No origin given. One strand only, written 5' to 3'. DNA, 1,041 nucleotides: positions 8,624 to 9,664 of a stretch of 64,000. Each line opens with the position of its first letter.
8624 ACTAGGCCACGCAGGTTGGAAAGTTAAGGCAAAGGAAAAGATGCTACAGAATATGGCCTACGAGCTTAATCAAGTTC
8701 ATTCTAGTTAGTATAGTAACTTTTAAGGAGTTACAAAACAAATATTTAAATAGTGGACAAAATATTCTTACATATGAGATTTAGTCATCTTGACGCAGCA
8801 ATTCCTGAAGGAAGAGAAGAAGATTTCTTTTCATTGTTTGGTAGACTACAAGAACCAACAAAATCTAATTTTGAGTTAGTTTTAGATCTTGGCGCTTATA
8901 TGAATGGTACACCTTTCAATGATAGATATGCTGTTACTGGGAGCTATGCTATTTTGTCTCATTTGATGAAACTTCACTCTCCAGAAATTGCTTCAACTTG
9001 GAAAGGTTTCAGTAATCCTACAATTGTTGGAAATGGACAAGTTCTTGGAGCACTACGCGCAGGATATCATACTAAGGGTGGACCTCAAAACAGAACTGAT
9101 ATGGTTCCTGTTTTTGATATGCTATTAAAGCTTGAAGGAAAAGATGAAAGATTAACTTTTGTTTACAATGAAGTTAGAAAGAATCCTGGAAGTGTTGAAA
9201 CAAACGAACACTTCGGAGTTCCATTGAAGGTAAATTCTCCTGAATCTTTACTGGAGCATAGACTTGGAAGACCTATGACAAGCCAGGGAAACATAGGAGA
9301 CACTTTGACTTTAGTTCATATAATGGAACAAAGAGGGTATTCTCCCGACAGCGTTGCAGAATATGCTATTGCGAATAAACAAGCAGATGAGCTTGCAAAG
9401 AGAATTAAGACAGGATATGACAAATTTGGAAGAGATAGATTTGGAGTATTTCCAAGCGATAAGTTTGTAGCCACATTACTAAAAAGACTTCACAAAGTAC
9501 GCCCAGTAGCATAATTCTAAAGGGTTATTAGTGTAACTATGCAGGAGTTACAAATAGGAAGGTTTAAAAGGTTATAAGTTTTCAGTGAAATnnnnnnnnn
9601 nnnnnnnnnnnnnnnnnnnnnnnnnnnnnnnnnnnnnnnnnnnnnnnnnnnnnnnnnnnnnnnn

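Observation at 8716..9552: Two consecutive genes share a near-identical palindromic operator positioned just upstream of their TATA boxes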

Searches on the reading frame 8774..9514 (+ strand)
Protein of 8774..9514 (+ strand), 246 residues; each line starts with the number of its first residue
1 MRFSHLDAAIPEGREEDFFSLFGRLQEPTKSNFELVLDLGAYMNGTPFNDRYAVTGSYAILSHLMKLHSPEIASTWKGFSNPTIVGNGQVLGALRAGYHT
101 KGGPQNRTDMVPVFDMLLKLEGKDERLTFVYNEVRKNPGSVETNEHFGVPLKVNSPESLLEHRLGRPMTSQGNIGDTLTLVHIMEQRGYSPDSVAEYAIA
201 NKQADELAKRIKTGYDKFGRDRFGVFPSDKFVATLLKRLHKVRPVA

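Call 7: search_protein_families(library=pfam, proteins=[window:8774-9514:+], max_evalue=0.01)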
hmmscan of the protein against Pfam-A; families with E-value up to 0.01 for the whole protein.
window:8774-9514:+ (246 aa): 0 families

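Call 8: search_protein_families(library=ncbifam, proteins=[window:8774-9514:+], max_evalue=0.01)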
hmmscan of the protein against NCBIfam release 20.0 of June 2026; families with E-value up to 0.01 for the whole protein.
window:8774-9514:+ (246 aa): 0 families

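Call 9: find_homologous_proteins(query=window:8774-9511:+)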
Query window:8774-9511:+ (246 aa): 8 proteins with E <= 0.001 among 590 candidates.
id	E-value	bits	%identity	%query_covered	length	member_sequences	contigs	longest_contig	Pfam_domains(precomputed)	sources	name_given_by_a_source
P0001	2.3e-162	557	100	100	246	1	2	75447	-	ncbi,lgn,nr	ncbi:MAG TPA: hypothetical protein VHA12_03685 [Candidatus Nanoarchaeia archaeon]|nr:hypothetical pr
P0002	2.8e-140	484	86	100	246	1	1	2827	-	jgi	jgi:hypothetical protein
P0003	9.9e-127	440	79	100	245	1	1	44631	-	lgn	-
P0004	5.1e-81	290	56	100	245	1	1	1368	-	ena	-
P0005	2.8e-42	163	38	100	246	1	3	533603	-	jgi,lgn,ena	-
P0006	3.7e-34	137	34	98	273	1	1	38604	-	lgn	-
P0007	9.0e-29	119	32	100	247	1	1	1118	-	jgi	jgi:hypothetical protein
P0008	8.3e-26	110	30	100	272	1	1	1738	-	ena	-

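Call 11: find_encoding_contigs(protein=P0003, flank=8000, max_places=3)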
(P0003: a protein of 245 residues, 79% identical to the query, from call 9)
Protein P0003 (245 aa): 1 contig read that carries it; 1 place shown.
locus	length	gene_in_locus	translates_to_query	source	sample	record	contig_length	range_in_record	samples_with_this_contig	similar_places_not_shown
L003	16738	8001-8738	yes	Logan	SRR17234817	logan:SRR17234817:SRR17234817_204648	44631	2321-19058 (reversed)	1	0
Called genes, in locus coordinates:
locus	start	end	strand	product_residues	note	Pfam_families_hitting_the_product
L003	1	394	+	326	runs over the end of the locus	PF01916:DS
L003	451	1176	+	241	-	-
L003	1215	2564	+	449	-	PF02934:GatB_N, PF02637:GatB_Yqey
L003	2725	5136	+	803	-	PF00082:Peptidase_S8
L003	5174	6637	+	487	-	PF00587:tRNA-synt_2b, PF03129:HGTP_anticodon, PF09180:ProRS-C_1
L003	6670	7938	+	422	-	PF18195:GatD_N, PF00710:Asparaginase, PF17763:Asparaginase_C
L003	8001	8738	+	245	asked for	-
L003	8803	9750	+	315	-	-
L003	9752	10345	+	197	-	PF13489:Methyltransf_23 (weak), PF13649:Methyltransf_25, PF13847:Methyltransf_31 (weak), PF08241:Methyltransf_11, PF08242:Methyltransf_12 (faint)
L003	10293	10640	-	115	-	-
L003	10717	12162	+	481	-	PF02934:GatB_N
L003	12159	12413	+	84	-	-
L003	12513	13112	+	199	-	-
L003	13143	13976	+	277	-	PF00149:Metallophos, PF12850:Metallophos_2 (faint), PF14582:Metallophos_3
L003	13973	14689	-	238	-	-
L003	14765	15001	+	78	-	-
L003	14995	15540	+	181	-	-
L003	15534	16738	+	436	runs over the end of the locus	PF01425:Amidase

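Call 12: find_encoding_contigs(protein=P0002, flank=8000, max_places=3)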
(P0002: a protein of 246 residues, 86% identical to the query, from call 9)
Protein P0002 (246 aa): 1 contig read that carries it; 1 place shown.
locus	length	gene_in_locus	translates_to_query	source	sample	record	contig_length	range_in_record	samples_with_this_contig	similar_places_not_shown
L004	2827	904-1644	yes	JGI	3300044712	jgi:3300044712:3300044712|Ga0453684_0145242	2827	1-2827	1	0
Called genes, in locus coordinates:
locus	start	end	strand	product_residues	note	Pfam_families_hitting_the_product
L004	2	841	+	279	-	?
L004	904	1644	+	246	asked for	-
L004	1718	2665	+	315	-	-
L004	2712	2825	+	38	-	?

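Call 13: find_encoding_contigs(protein=P0005, flank=8000, max_places=3)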
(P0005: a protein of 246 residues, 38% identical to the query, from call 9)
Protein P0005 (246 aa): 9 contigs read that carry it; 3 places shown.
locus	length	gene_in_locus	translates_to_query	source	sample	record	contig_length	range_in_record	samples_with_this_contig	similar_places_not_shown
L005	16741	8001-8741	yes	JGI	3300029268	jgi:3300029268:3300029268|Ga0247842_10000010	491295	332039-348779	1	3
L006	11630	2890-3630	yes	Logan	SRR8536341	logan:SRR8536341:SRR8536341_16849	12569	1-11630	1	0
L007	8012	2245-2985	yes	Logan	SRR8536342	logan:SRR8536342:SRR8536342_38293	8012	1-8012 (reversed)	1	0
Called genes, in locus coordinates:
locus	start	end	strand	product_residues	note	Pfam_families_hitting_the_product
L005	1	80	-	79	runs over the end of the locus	-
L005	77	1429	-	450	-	PF02934:GatB_N, PF02637:GatB_Yqey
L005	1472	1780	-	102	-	PF01741:MscL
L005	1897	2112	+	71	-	-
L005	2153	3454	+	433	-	PF18195:GatD_N, PF00710:Asparaginase, PF17763:Asparaginase_C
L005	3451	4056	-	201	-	PF01569:PAP2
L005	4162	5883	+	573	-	PF08915:tRNA-Thr_ED, PF00587:tRNA-synt_2b, PF03129:HGTP_anticodon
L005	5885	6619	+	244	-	PF03602:Cons_hypoth95 (faint), PF08241:Methyltransf_11 (faint), PF13649:Methyltransf_25 (faint), PF13847:Methyltransf_31 (faint), PF01555:N6_N4_Mtase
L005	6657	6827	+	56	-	-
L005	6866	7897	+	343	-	PF01702:TGT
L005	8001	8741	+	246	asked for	-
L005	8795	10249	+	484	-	PF02934:GatB_N, PF02637:GatB_Yqey (faint)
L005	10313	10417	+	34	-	-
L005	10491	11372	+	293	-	PF00149:Metallophos (faint), PF12850:Metallophos_2 (faint), PF14582:Metallophos_3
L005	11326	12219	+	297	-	PF00892:EamA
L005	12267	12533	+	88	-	-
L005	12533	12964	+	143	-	PF00293:NUDIX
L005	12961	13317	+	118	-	-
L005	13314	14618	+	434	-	PF01425:Amidase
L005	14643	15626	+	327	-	PF01594:AI-2E_transport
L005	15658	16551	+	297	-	PF09997:DUF2238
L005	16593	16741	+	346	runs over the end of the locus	PF01368:DHH (weak), PF02272:DHHA1 (weak)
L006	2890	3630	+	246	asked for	-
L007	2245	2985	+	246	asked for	-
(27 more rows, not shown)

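Call 15: find_encoding_contigs(protein=P0006, flank=8000, max_places=2)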
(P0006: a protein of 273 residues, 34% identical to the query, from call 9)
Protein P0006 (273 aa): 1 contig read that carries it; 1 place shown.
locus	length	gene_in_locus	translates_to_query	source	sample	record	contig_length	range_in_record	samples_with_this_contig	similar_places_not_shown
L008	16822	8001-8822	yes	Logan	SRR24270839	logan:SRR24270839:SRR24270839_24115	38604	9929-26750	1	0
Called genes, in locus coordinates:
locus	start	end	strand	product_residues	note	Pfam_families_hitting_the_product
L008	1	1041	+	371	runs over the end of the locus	PF02457:DAC, PF10635:DisA-linker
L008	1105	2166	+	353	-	PF01368:DHH (weak), PF02272:DHHA1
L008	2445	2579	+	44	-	-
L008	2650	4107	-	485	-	PF00587:tRNA-synt_2b, PF03129:HGTP_anticodon, PF09180:ProRS-C_1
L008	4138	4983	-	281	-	PF00089:Trypsin, PF13365:Trypsin_2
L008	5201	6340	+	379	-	PF01490:Aa_trans, PF03222:Trp_Tyr_perm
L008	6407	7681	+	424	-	PF18195:GatD_N, PF00710:Asparaginase, PF17763:Asparaginase_C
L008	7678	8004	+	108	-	-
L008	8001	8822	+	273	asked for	-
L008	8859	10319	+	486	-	PF02934:GatB_N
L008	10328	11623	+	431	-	PF01336:tRNA_anti-codon, PF00152:tRNA-synt_2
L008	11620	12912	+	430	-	PF01336:tRNA_anti-codon, PF00152:tRNA-synt_2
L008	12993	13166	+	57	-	-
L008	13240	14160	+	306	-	PF00149:Metallophos, PF12850:Metallophos_2 (faint), PF14582:Metallophos_3 (weak)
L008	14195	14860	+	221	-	PF13483:Lactamase_B_3, PF12706:Lactamase_B_2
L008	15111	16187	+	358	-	PF00091:Tubulin, PF12327:FtsZ_C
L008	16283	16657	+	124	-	-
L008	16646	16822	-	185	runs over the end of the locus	PF14512:TM1586_NiRdase, PF00881:Nitroreductase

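Call 16: find_encoding_contigs(protein=P0004, flank=8000, max_places=2)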
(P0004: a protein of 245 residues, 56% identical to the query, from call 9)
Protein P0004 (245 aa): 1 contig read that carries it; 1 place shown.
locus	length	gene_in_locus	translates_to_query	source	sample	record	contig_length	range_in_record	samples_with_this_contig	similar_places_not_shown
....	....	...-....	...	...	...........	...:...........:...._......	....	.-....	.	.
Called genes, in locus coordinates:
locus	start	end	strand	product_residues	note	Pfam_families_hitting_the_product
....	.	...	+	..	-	?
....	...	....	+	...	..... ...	-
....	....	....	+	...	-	?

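Call 17: find_encoding_contigs(protein=P0008, flank=8000, max_places=2)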
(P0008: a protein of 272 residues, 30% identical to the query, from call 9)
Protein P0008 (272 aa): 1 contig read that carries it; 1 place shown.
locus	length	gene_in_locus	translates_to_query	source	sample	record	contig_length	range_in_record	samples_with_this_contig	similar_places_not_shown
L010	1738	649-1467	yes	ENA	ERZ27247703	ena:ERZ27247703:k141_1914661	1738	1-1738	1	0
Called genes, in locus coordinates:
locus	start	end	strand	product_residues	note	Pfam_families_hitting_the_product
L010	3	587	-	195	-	?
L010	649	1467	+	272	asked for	-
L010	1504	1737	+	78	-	?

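Call 18: find_encoding_contigs(protein=P0007, flank=8000, max_places=2)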
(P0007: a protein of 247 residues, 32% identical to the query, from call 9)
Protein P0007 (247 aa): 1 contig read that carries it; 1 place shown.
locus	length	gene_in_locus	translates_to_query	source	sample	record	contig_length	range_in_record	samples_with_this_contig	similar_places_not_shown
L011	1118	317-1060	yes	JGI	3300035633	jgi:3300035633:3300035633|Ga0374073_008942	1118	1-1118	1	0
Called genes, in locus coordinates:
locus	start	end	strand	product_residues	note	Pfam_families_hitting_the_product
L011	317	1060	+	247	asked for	-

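Call 29: search_protein_representatives(protein=window:8774-9511:+)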
Query: 246 residues. Proteins with E-value up to 0.001 (for the whole library): 37; up to 1e-10: 25; up to 1e-30: 2. The best 37 are listed.
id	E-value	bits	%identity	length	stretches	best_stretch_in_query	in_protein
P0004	1.6e-81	290.3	56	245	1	1-245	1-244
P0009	3.4e-43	164.8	38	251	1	1-245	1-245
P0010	1.1e-28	117.3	30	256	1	10-245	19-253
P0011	1.4e-27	113.7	33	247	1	12-220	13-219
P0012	3.4e-25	105.9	32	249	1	1-242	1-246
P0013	3.0e-22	96.2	30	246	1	1-243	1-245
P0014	1.7e-21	93.8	31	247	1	1-235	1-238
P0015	7.3e-21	91.7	29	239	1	1-240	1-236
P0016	1.4e-19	87.5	34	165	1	1-161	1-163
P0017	7.2e-17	78.6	29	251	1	9-240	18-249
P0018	1.8e-16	77.4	29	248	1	9-241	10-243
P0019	3.9e-16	76.2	27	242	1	1-241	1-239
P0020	6.0e-16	75.6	28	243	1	2-195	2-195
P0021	2.5e-15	73.6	27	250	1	9-240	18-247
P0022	1.7e-14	70.9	26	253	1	2-241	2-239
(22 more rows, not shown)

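Call 33: search_solved_structures(query=A3, max_evalue=1)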
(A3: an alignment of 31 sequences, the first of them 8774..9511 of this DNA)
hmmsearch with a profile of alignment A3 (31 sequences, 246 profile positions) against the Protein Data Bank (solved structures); distinct sequences matched with E-value up to 1: 1.
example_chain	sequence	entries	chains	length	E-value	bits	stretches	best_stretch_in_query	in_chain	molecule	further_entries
8fmw_M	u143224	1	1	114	0.45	13.2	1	183-223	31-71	30S ribosomal protein S13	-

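Call 34: search_protein_families(library=pfam, alignment_id=A3, max_evalue=1)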
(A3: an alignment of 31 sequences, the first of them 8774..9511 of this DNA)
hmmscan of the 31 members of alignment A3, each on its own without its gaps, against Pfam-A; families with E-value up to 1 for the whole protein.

A. member 1, window:8774-9511:+ (246 aa): 0 families

B. families by the number of members that match (of 31 scanned): 8 families
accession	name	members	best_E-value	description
PF08843.17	AbiEii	2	0.00064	Nucleotidyl transferase AbiEii toxin, Type IV TA system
PF24597.1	TPR_DOP1_M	1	0.028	DOP1 middle TPR domain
PF14163.11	SieB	1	0.049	Super-infection exclusion protein B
PF09846.14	OapB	1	0.16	Origin-associated protein OapB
PF18312.6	ScsC_N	1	0.17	Copper resistance protein ScsC N-terminal domain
PF13953.12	PapC_C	1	0.23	PapC C-terminal domain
PF24427.1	Ig_GP210_16th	1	0.25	Nuclear pore complex protein GP210, Ig-like domain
PF09222.16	Fim-adh_lectin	1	0.26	Fimbrial adhesin F17-AG, lectin domain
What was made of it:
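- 8774..9514 (+): 246-aa AbiEii/JHP933-like nucleotidyltransferase-fold gene with the catalytic DxD replaced. Weak Pfam AbiEii match in 2 of 31 homologues (call 34).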

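Call 37: find_related_loci(query=A2, collection=genome_contigs, flank=6000)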
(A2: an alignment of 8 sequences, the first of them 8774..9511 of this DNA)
Query A2 (246 aa) in genome_contigs; peptide patterns used: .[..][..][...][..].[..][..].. (x = any residue, [..] = any of these).
15 stretches matched a pattern; 5 encode a relative of the query (tblastn E <= 1e-3); 5 distinct loci.
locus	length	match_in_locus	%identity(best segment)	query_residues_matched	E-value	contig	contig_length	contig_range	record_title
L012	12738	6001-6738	37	1-246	9e-54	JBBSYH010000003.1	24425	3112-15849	MAG: Nanoarchaeota archaeon isolate H51-bin114_1 H51_bin114_1_000000000003, whole genome shotgun sequence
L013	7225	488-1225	35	1-246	2e-49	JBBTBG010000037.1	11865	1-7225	MAG: Nanoarchaeota archaeon isolate H32-bin084_1 H32_bin084_1_000000000037, whole genome shotgun sequence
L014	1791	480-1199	33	1-241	1e-40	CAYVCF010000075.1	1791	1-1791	MAG TPA_asm: Candidatus Woesearchaeota archaeon isolate SRP050083_co1_89 genome assembly, contig: NODE_54288_length_1791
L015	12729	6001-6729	32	3-245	1e-36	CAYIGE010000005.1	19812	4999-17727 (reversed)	MAG TPA_asm: Candidatus Woesearchaeota archaeon isolate ERP119705_co1_995 genome assembly, contig: NODE_3004_length_1981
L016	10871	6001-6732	35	1-245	4e-42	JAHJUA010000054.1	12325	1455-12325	MAG: Nanoarchaeota archaeon isolate OS_PC_MetaG.mb.77 OS_PC_MetaG.mb.77_k141_294832, whole genome shotgun sequence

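Call 38: predict_structure(alignment_id=A2)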
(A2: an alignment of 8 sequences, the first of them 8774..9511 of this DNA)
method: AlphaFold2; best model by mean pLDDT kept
length: 246 residues; sequences in the alignment: 8
mean_pLDDT: 85.2   pTM: 0.85
mean pLDDT of the five models: 85.2, 85.0, 83.9, 83.4, 82.2
residues with pLDDT >= 90: 111; 70-90: 110; 50-70: 17; < 50: 8
segments of 3 or more residues with pLDDT < 50: 105-109, 244-246
pLDDT, mean of each block of 10 residues (from residue 1): 80 87 88 92 93 92 92 80 90 90 56 80 85 76 92 93 80 87 95 92 91 83 77 93 53
secondary structure, 60 per line:
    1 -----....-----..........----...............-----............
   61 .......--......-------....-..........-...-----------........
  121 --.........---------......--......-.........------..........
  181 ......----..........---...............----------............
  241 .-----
elements in order: H6-9 H15-24 H29-43 E52-55 H56-67 H70-75 E83-86 H88-97 E99-101 E113-120 E123-131 E141-146 E149-154 H156-164 H171-186 H191-200 H204-218 H229-241
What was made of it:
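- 8774..9514 (+): AlphaFold model, pLDDT 85 (call 38).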

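Call 43: fold_search(model_id=the predicted structure, library=pdb)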
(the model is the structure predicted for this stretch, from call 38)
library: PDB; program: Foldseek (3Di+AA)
matches with E <= 10: 806; with E <= 0.001: 3
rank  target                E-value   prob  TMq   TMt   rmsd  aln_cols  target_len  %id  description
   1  4ok0_A                1.2e-04  1.00  0.43  0.46   7.3       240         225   12  Crystal structure of putative nucleotidyltransferase from H. pylori (released 2014-04-09)
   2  4o8s                  1.4e-04  1.00  0.44  0.46   7.1       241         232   13  Crystal structure of JHP933 from Helicobacter pylori (released 2014-09-10)
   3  4ok0_B                1.6e-04  1.00  0.39  0.42  11.2       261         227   14  Crystal structure of putative nucleotidyltransferase from H. pylori (released 2014-04-09)
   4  5uvd                  2.8e-03  1.00  0.41  0.45   6.5       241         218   12  Crystal structure of an antigenic nucleotidyltransferase-like protein from Paracoccidioides brasiliensis (released 2018-01-31)
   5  4e80_A                6.5e-02  0.54  0.30  0.25  15.4       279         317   11  Structural Basis for the Activity of a Cytoplasmic RNA Terminal U-transferase (released 2012-07-04)
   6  4fhy                  1.9e-01  0.54  0.29  0.23  13.1       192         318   10  Crystal structures of the Cid1 poly (U) polymerase reveal the mechanism for UTP selectivity - Mg 3'-dATP bound (released 2012-08-29)
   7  5twr_A                2.2e-01  0.51  0.24  0.19  14.0       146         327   13  Pre-catalytic ternary complex of human Polymerase Mu (H329A) mutant with incoming nonhydrolyzable UMPNPP (released 2017-07-05)
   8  6p1p_A                2.5e-01  0.54  0.25  0.20  12.4       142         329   13  Pre-catalytic ternary complex of human DNA Polymerase Mu with 1-nt gapped substrate containing template 8OG and bound  (released 2019-09-04)
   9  4rwp_A                2.6e-01  0.16  0.26  0.20  13.8       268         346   11  Crystal structure of porcine OAS1 in complex with dsRNA (released 2015-05-20)
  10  1g4w                  2.6e-01  0.13  0.15  0.12  11.1       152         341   13  CRYSTAL STRUCTURE OF THE SALMONELLA TYROSINE PHOSPHATASE AND GTPASE ACTIVATING PROTEIN SPTP (released 2001-01-24)
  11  4ycx_A                3.0e-01  0.47  0.24  0.19   9.7       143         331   10  Binary complex of human DNA Polymerase Mu with 2-nt gapped DNA substrate (released 2015-08-05)
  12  9ydm_A                3.2e-01  0.28  0.21  0.18  11.1       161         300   10  Targeting PTPN22 at non-orthosteric binding sites - a fragment approach (released 2026-01-28)
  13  4j51_A                3.2e-01  0.23  0.22  0.19   9.3       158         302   10  Cyrstal structure of protein tyrosine phosphatase Lyp catalytic domain complex with small molecular inhibitor L75N04 (released 2013-07-24)
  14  6p1w_A                3.6e-01  0.41  0.24  0.19  14.0       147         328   12  Pre-catalytic ternary complex of human DNA Polymerase Mu with 1-nt gapped substrate containing undamaged template dG a (released 2019-09-04)
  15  1l8k                  3.6e-01  0.16  0.18  0.16  12.4       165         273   12  T Cell Protein-Tyrosine Phosphatase Structure (released 2002-05-08)
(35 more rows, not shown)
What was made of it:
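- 8774..9514 (+): Foldseek hits 4ok0 and 4o8s, E about 1e-4 (call 43).
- On AbiE toxin-antitoxin system: The fold and weak Pfam similarity are present (calls 34, 43).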

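Call 76: search_protein_families(library=padloc, max_evalue=0.01, proteins=[window:8774-9511:+, L003:8803-9747:+])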
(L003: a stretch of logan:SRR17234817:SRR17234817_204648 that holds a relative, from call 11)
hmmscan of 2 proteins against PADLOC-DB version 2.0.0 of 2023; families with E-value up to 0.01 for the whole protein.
window:8774-9511:+ (246 aa): 0 families

L003:8803-9747:+ (315 aa): 0 families
